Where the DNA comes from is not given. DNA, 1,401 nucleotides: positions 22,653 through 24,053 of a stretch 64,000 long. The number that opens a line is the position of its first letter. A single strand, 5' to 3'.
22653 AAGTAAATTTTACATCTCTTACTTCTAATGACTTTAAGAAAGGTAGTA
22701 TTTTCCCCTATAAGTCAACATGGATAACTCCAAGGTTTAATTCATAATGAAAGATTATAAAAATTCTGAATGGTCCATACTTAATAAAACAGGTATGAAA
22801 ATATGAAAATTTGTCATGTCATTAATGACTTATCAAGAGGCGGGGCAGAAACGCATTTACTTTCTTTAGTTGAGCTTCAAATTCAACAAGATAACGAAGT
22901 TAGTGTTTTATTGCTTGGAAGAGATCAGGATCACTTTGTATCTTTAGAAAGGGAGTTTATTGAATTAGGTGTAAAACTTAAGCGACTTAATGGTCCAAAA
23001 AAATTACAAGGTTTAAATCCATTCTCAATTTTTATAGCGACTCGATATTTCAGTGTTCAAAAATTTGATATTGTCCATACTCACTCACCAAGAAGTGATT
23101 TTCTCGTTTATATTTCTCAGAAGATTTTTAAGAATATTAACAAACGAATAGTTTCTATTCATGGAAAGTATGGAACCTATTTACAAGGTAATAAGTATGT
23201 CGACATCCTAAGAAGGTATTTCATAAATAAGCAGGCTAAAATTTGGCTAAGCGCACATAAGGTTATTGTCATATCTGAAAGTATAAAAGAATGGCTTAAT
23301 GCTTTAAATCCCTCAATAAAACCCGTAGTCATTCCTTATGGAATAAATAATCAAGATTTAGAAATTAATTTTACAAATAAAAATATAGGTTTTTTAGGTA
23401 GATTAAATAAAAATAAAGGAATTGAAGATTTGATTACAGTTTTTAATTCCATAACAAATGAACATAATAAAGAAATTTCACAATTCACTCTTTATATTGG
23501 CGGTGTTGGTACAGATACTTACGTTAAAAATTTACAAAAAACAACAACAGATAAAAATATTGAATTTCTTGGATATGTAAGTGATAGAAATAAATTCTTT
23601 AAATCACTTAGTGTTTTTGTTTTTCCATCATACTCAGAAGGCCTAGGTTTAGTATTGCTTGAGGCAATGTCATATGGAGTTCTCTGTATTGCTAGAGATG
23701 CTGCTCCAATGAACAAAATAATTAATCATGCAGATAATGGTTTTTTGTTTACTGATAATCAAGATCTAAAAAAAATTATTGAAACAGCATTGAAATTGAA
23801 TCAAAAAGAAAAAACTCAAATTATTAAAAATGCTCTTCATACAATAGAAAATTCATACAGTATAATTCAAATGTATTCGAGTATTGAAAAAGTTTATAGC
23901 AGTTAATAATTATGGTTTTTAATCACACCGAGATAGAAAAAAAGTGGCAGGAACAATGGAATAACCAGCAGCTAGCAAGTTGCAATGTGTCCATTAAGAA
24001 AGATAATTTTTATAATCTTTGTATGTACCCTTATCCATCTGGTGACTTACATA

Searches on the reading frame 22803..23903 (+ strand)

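Call 64: search_protein_families(library=pfam, proteins=[window:22803-23903:+], max_evalue=0.0001)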
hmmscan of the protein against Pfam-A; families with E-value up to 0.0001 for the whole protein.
window:22803-23903:+ (367 aa): 5 families
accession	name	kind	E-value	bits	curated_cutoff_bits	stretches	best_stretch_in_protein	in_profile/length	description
PF00534.26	Glycos_transf_1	-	1.3e-30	106.7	26.4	1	184-344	7-169/172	Glycosyl transferases group 1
PF13692.12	Glyco_trans_1_4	-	1.4e-27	97.1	27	1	193-330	2-140/142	Glycosyl transferases group 1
PF13439.12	Glyco_transf_4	-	3.6e-18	66.6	28.5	1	13-182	2-167/170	Glycosyltransferase Family 4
PF13579.12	Glyco_trans_4_4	-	2.4e-08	34.9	29.7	1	13-180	1-158/158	Glycosyl transferase 4-like domain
PF20706.3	GT4-conflict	-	8.4e-08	32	26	1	144-297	140-310/385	Family 4 Glycosyltransferase in conflict systems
